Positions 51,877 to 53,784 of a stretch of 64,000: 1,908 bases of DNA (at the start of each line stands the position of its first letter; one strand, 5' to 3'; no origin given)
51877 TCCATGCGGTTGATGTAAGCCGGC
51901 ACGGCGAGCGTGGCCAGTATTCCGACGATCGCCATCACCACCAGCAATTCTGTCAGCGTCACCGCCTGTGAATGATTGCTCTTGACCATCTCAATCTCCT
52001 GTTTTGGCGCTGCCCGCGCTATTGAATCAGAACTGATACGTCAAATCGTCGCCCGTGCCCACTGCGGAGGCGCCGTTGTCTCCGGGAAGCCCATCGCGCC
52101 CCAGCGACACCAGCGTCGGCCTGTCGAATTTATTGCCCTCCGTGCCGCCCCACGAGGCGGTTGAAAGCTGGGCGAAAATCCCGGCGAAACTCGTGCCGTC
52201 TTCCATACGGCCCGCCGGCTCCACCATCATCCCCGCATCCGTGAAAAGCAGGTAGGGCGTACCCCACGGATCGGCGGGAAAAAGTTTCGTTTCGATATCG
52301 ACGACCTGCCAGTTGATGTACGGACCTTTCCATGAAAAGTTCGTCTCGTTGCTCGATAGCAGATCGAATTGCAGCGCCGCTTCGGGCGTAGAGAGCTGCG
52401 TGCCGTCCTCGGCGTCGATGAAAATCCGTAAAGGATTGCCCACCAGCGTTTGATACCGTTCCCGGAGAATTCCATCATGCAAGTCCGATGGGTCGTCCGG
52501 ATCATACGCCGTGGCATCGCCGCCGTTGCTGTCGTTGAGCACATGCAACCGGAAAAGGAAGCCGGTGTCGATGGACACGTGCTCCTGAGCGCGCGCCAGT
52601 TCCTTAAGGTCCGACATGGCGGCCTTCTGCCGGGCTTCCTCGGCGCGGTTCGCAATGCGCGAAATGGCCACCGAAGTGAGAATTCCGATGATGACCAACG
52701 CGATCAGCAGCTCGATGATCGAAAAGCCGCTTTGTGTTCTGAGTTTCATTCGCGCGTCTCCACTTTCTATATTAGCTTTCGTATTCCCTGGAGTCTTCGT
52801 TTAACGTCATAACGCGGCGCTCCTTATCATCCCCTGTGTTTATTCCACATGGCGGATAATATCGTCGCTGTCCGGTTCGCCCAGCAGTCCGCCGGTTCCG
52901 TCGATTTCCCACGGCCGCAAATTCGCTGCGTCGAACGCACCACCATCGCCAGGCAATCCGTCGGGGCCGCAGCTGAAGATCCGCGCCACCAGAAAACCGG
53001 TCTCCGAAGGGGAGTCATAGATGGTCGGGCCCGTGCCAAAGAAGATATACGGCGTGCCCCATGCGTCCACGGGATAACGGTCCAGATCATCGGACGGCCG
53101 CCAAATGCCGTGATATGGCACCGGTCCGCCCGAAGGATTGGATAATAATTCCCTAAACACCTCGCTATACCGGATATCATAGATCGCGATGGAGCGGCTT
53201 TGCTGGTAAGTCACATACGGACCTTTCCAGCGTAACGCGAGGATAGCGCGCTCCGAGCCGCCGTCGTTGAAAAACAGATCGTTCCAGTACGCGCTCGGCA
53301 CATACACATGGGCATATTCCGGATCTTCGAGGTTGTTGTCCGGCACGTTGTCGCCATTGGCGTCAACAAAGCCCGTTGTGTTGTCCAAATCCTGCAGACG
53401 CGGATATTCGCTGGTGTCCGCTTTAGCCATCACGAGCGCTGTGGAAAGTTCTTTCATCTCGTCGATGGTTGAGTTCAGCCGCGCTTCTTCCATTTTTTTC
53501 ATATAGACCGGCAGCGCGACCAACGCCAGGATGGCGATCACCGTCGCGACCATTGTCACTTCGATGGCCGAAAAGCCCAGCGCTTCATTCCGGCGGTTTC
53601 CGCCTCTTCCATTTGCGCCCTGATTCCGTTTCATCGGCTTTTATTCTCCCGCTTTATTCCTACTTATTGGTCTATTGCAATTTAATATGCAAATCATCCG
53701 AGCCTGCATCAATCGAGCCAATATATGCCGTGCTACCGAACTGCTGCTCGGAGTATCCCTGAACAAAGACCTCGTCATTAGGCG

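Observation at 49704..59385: Ten back-to-back prepilin-type genes: a gspH/I/J/K-like set followed by six oversized GspG-like paralogues, with no gspL/M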

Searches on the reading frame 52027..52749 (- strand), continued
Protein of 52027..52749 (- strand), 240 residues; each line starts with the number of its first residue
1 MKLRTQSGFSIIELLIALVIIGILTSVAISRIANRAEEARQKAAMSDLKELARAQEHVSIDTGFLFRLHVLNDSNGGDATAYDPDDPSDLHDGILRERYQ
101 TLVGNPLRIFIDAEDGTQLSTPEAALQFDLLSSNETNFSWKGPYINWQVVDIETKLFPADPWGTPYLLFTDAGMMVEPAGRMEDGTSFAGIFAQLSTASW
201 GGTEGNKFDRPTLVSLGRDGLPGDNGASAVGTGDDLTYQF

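Call 23: find_related_loci(query=A1, collection=genome_contigs, flank=10000)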
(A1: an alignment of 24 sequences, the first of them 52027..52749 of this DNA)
Query A1 (240 aa) in genome_contigs; peptide patterns used: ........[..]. (x = any residue, [..] = any of these).
65 stretches matched a pattern; 54 encode a relative of the query (tblastn E <= 1e-3); 54 distinct loci.
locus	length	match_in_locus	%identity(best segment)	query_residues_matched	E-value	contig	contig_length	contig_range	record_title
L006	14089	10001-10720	42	1-240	2e-55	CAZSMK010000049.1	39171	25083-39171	MAG TPA_asm: uncultured Candidatus Sumerlaeota bacterium isolate SRP067234_co1_16 genome assembly, contig: k99_635775, w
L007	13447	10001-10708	40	1-240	9e-52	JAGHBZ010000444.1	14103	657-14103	MAG: Candidatus Sumerlaeota bacterium isolate AUK269 PB_MBMC_223_c_000000000288, whole genome shotgun sequence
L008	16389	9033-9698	41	7-240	7e-51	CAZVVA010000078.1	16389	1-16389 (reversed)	MAG TPA_asm: uncultured Candidatus Sumerlaeota bacterium isolate SRP068000_co3_541 genome assembly, contig: NODE_3772_le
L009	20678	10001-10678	40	3-240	3e-50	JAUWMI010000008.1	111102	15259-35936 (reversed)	MAG: Candidatus Sumerlaeota bacterium isolate CSMAG_2394 CSMAG_2394_k141_495959_length_111102_cov_8.9877, whole genome s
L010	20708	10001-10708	43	1-240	9e-50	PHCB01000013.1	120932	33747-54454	MAG: candidate division BRC1 bacterium HGW-BRC1-1 bjp_ig2102_scaffold_314, whole genome shotgun sequence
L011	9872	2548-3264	42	4-240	3e-46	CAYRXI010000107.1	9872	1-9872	MAG TPA_asm: uncultured Candidatus Sumerlaeota bacterium isolate binchicken_co40_80 genome assembly, contig: NODE_3189_l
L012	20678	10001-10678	40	3-240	5e-43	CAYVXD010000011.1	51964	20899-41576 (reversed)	MAG TPA_asm: uncultured Candidatus Sumerlaeota bacterium isolate binchicken_co34_487 genome assembly, contig: NODE_824_l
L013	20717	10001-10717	38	6-240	4e-43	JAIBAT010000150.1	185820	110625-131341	MAG: Candidatus Sumerlaeaceae bacterium isolate SSF23 NODE_872_length_185820_cov_6.070477, whole genome shotgun sequence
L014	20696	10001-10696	43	4-240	2e-40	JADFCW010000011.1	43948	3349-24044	MAG: Candidatus Sumerlaeota bacterium isolate DG2.163 NODE_8_length_43948_cov_2.370636, whole genome shotgun sequence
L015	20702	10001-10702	43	2-240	9e-39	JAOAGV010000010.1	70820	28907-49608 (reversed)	MAG: Candidatus Sumerlaeia bacterium isolate SKW40 NODE_10_length_70820_cov_3.543616, whole genome shotgun sequence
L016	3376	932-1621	41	8-240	8e-39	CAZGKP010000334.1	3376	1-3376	MAG TPA_asm: uncultured Candidatus Sumerlaeota bacterium isolate binchicken_co100_147 genome assembly, contig: NODE_4528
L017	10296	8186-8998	35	4-240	2e-38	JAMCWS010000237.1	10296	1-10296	MAG: bacterium isolate FK_Sedi_B_Bin.51 NODE_27131_length_10296_cov_1.46966, whole genome shotgun sequence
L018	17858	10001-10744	38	4-240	8e-38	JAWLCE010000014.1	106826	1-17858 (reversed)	MAG: Sumerlaeia bacterium isolate 15dZY3.bin.32 NODE_372_length_106826_cov_6.521246, whole genome shotgun sequence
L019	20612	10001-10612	40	35-240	5e-38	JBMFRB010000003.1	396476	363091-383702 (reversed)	MAG: Candidatus Sumerlaeaceae bacterium isolate KM4344-30 NODE_7_length_396476_cov_9.027193, whole genome shotgun sequen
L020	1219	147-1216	40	8-240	2e-39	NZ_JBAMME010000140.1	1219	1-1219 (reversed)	MAG: Thermogutta sp. isolate MAG23 ExploCarb_3808S_S2_16400_length_1219_cov_2, whole genome shotgun sequence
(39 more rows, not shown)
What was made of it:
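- Cassette conservation: 54 related loci were found and about 47 are Sumerlaeota species genomes (call 23).
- Tried and rejected: The G3 alignment worked instead (call 23).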

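Call 26: predict_structure(alignment_id=A1)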
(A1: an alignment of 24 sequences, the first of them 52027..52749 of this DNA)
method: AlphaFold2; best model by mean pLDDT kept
length: 240 residues; sequences in the alignment: 24
mean_pLDDT: 81.5   pTM: 0.77
mean pLDDT of the five models: 81.5, 81.3, 81.0, 80.4, 78.1
residues with pLDDT >= 90: 96; 70-90: 95; 50-70: 32; < 50: 17
segments of 3 or more residues with pLDDT < 50: 188-203
pLDDT, mean of each block of 10 residues (from residue 1): 66 94 93 93 96 95 92 81 72 82 83 91 89 68 82 75 91 86 63 39 62 92 80 91
secondary structure, 60 per line:
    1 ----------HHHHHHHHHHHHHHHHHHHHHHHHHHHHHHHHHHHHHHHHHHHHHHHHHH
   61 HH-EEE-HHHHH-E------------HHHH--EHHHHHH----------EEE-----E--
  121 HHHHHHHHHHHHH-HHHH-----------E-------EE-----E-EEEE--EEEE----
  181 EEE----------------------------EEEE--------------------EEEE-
elements in order: H11-62 E64-66 H68-72 H87-90 H94-99 E110-112 H121-133 H135-138 E167-170 E173-176 E181-183 E212-215 E236-239
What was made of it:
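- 52027..52749 (-): G3: GspG-fold pilin type 3 (QSG|FSIIE, mature 232 aa). AF2 model has pLDDT 81.5 (call 26).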

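Call 32: fold_search(model_id=the predicted structure, library=pdb)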
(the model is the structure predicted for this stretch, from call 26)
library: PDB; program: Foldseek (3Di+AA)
matches with E <= 10: 24; with E <= 0.001: 0
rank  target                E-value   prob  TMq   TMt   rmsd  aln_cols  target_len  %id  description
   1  3gn9_A                3.7e-01  0.57  0.29  0.58  10.2       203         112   16  Crystal structure of the major pseudopilin from the type 2 secretion system of Vibrio vulnificus (released 2009-07-28)
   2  3g20_A                4.3e-01  0.54  0.29  0.56   8.6       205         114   16  Crystal structure of the major pseudopilin from the type 2 secretion system of enterohaemorrhagic Escherichia coli (released 2009-07-28)
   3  4lw9_A                5.2e-01  0.35  0.26  0.50   8.5       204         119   15  Crystal structure of Vibrio cholera major pseudopilin EpsG (released 2014-07-16)
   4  3fu1_A                7.6e-01  0.35  0.27  0.54   8.3       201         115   16  Crystal structure of the major pseudopilin from the type 2 secretion system of Vibrio cholerae (released 2009-07-28)
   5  4lw9_I                8.6e-01  0.25  0.25  0.49   9.1       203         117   15  Crystal structure of Vibrio cholera major pseudopilin EpsG (released 2014-07-16)
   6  4lw9_K                9.2e-01  0.30  0.28  0.53   9.5       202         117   16  Crystal structure of Vibrio cholera major pseudopilin EpsG (released 2014-07-16)
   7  4lw9_B                1.1e+00  0.18  0.24  0.46  10.8       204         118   14  Crystal structure of Vibrio cholera major pseudopilin EpsG (released 2014-07-16)
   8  4lw9_F                1.3e+00  0.15  0.25  0.48   9.7       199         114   14  Crystal structure of Vibrio cholera major pseudopilin EpsG (released 2014-07-16)
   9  1ay2_A                1.4e+00  0.57  0.21  0.30   2.5        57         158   26  STRUCTURE OF THE FIBER-FORMING PROTEIN PILIN AT 2.6 ANGSTROMS RESOLUTION (released 1998-04-29)
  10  1t92_A                2.1e+00  0.14  0.27  0.55  10.6       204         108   16  Crystal structure of N-terminal truncated pseudopilin PulG (released 2004-10-05)
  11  3fu1_B                2.7e+00  0.12  0.24  0.49  10.9       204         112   16  Crystal structure of the major pseudopilin from the type 2 secretion system of Vibrio cholerae (released 2009-07-28)
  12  3t0r_A                2.9e+00  0.03  0.12  0.19  11.4       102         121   17  Crystal Structure of MjTX-I, a myotoxic Lys49-phospholipase A2 from Bothrops moojeni (released 2012-08-01)
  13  1gmz_B                3.1e+00  0.02  0.11  0.19  12.8       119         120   18  Crystal structure of the D49 phospholipase A2 piratoxin III from Bothrops pirajai. (released 2001-11-01)
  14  5vxx_A                5.9e+00  0.11  0.18  0.26   4.1        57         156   26  Cryo-EM reconstruction of Neisseria gonorrhoeae Type IV pilus (released 2017-07-12)
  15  7xzn_A                7.2e+00  0.01  0.07  0.04   6.5        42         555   14  Formate-tetrahydrofolate ligase from Peptostreptococcus anaerobius (released 2023-06-07)
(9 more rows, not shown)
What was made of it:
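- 52027..52749 (-): Foldseek top hits are all GspG, with TM(target) 0.46-0.58 and E of 0.37 or weaker (call 32).
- On T2SS major pseudopilin GspG (TIGR01710 / PF08334): The ten best full-length Foldseek matches to the G3 model (pLDDT 81.5) are all GspG structures, but with E of 0.37 to 2.7 and TM(query) about 0.24-0.29 because of two insertions (calls 26, 32).
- Foldseek top hits are all GspG (call 32). The fold match is statistically weak, with E of 0.37 or weaker (call 32).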

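Call 39: search_protein_families(library=ncbifam, proteins=[L005:184-2100:+, L009:2-451:+, L006:83-394:+, L006:12395-13300:+], max_evalue=0.00001)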
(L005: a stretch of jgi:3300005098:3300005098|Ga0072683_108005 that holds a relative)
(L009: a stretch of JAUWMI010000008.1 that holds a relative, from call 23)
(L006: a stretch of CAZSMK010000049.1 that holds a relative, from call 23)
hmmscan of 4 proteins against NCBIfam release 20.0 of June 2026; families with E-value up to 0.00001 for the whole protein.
L005:184-2100:+ (638 aa): 17 families
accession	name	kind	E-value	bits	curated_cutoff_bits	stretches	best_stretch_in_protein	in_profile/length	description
TIGR02533.1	type_II_gspE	equivalog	2.2e-192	640.1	630.25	1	94-581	3-486/486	type II secretion system ATPase GspE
TIGR02538.1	type_IV_pilB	equivalog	1.1e-182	608.5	675.65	1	41-581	24-562/564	type IV-A pilus assembly ATPase PilB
NF053534.1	T4PilAsmATPsTfpB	equivalog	5.4e-146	487.4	850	1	65-582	67-583/584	type IV pilus assembly ATPase TfpB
NF007755.0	PRK10436.1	equivalog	3.3e-132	441.4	617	1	100-580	14-458/465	type II secretion system protein GspE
NF041000.1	ATPase_ComGA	equivalog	9.9e-77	257.5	300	1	208-472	3-266/267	competence type IV pilus ATPase ComGA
TIGR01420.1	pilT_fam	subfamily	8e-53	179.8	319.1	1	208-472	5-269/343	PilT/PilU family type 4a pilus ATPase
TIGR02525.1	plasmid_TraJ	equivalog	1.8e-24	86.4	368.3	1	299-452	119-273/372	plasmid transfer ATPase TraJ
TIGR02524.1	dot_icm_DotB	equivalog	2.9e-23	82.7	463.3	1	327-451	126-259/358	Dot/Icm type IV secretion system ATPase DotB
NF058587.1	archaellum_moto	equivalog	5.6e-18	65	550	1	313-450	253-395/527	archaellum flagellar ATPase motor FlaI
TIGR02782.1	TrbB_P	equivalog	2.1e-16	60.1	304.55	1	322-449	124-253/303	P-type conjugative transfer ATPase TrbB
TIGR03819.1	heli_sec_ATPase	hypoth_equivalog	2.9e-15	56.3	373.15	1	294-453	136-302/340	TadA family conjugal transfer-associated ATPase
NF010469.0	PRK13894.1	subfamily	7.5e-15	55.1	508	1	320-449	135-265/320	conjugal transfer ATPase TrbB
TIGR02788.1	VirB11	equivalog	2.6e-13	49.7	249.95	1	322-452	131-266/308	P-type DNA transfer ATPase VirB11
NF010407.0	PRK13833.1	subfamily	8.1e-13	48.5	499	1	338-454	147-265/323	conjugal transfer protein TrbB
NF053672.1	bindosome_BasE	exception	2.5e-12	46.3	1000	1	320-449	255-389/512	bindosome assembly system ATPase subunit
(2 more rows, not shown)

L009:2-451:+ (149 aa): 6 families
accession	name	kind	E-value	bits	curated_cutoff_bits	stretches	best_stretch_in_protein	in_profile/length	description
TIGR01420.1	pilT_fam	subfamily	2.3e-47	161.9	319.1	1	1-134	210-343/343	PilT/PilU family type 4a pilus ATPase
TIGR02538.1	type_IV_pilB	equivalog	1.6e-09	37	675.65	1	2-32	401-431/564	type IV-A pilus assembly ATPase PilB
TIGR02525.1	plasmid_TraJ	equivalog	2.2e-09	36.8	368.3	1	1-121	240-359/372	plasmid transfer ATPase TraJ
TIGR02524.1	dot_icm_DotB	equivalog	3.1e-09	36.5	463.3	1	2-97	228-322/358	Dot/Icm type IV secretion system ATPase DotB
NF007755.0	PRK10436.1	equivalog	1.2e-07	30.8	617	1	2-60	304-356/465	type II secretion system protein GspE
TIGR02533.1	type_II_gspE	equivalog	3.6e-07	29.2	630.25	0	3-58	329-378/486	type II secretion system ATPase GspE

L006:83-394:+ (103 aa): 1 family
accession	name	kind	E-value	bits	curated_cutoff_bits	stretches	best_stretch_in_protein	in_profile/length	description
TIGR01420.1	pilT_fam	subfamily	3.7e-23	82.3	319.1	1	2-86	259-343/343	PilT/PilU family type 4a pilus ATPase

L006:12395-13300:+ (301 aa): 13 families
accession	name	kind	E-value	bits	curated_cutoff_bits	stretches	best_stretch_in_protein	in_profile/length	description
TIGR01146.1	ATPsyn_F1gamma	equivalog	2.7e-68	230.8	194.45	1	4-298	3-286/286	ATP synthase F1 subunit gamma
NF010709.0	PRK14111.1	equivalog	3e-65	220.5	425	1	5-299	4-289/290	F0F1 ATP synthase subunit gamma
NF009957.0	PRK13424.1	equivalog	5.6e-63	212.9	436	1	4-299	3-290/291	F0F1 ATP synthase subunit gamma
NF004145.0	PRK05621.1-2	equivalog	2.6e-58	197.9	317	1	4-299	3-303/306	F0F1 ATP synthase subunit gamma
NF010708.0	PRK14110.1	equivalog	3.2e-57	194.2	445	1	7-298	8-290/291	F0F1 ATP synthase subunit gamma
NF004147.0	PRK05621.2-1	equivalog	1.8e-55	188.9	382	1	1-298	1-292/293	F0F1 ATP synthase subunit gamma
NF004144.0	PRK05621.1-1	equivalog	6.1e-55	186.7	372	1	5-296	4-285/287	F0F1 ATP synthase subunit gamma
NF004146.0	PRK05621.1-4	equivalog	5.4e-54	183.6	342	1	4-298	3-296/296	F0F1 ATP synthase subunit gamma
NF009958.0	PRK13425.1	equivalog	1e-50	172.9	501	1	4-300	3-292/292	F0F1 ATP synthase subunit gamma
NF009959.0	PRK13426.1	equivalog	4.4e-50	170.9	394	1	4-296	3-289/291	F0F1 ATP synthase subunit gamma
NF009960.0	PRK13427.1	equivalog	7.1e-44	150.5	432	1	6-298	5-288/289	F0F1 ATP synthase subunit gamma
NF009956.0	PRK13422.1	equivalog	4.3e-29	101.8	582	1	7-295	6-295/298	F0F1 ATP synthase subunit gamma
TIGR03323.1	alt_F1F0_F1_gam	exception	2.9e-21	76.1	282.35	1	8-298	1-285/285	alternate F1F0 ATPase, F1 subunit gamma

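Call 41: search_protein_representatives(protein=window:52030-52620:-)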
Query: 197 residues. Proteins with E-value up to 0.001 (for the whole library): 116; up to 1e-10: 73; up to 1e-30: 4. The best 116 are listed.
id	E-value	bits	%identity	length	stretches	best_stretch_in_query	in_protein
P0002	7.2e-51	189.5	52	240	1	4-197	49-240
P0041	1.7e-34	136.0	43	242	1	1-195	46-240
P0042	1.7e-33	132.7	46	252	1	3-197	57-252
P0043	1.5e-32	129.7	46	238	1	2-196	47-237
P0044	3.2e-29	118.8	44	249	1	2-197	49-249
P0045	1.2e-28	116.9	41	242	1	2-197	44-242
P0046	1.2e-28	116.9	37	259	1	2-194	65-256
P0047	5.1e-28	114.9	44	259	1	2-191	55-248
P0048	6.1e-28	114.6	42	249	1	3-197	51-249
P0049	1.7e-27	113.2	40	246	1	3-192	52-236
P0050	2.0e-27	113.0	48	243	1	1-197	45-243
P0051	2.2e-26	109.5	41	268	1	1-196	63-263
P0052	3.3e-26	109.0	40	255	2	2-120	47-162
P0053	3.0e-25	105.9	40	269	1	3-194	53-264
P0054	4.4e-25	105.3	43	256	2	1-122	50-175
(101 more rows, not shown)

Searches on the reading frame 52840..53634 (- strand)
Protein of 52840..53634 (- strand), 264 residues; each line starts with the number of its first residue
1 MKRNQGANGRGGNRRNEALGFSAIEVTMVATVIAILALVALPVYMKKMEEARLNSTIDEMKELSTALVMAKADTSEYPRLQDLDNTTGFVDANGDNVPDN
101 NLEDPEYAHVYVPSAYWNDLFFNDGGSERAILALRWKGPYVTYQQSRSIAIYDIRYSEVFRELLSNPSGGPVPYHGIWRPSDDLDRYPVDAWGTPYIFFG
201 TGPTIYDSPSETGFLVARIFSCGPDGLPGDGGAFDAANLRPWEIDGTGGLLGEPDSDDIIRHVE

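Call 3: search_protein_families(library=pfam, proteins=[window:52840-53634:-], max_evalue=0.1)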
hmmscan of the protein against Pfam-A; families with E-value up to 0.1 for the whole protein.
window:52840-53634:- (264 aa): 1 family
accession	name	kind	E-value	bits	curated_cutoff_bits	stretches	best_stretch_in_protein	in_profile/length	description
PF08334.16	T2SSG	-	3.7e-06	27.4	21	2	44-83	2-42/108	Type II secretion system (T2SS), protein G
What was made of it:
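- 52840..53634 (-): G2: GspG-fold pilin type 2 (ALG|FSAIE, mature 244 aa). PF08334 T2SSG at 27.4 bits (cut-off 21; call 3).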

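Call 4: search_protein_families(library=ncbifam, proteins=[window:52840-53634:-], max_evalue=0.1)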
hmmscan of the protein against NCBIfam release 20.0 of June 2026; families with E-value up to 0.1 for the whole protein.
window:52840-53634:- (264 aa): 4 families
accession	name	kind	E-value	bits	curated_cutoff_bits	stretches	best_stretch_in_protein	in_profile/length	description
TIGR01710.1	typeII_sec_gspG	equivalog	7.3e-14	51.9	88.85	2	20-121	2-99/134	type II secretion system major pseudopilin GspG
NF041775.1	typeIV_PilA_Myxo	equivalog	6.8e-05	22.9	400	1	19-95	11-84/214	type IV pilin protein PilA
NF007862.0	PRK10574.1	equivalog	0.00043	20.4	138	1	19-76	5-62/145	prepilin peptidase-dependent pilin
NF040999.1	pilin_ComGC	equivalog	0.084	13.1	75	0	20-83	3-66/84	competence type IV pilus major pilin ComGC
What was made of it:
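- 52840..53634 (-): TIGR01710 at 51.9 bits (cut-off 88.85; call 4).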
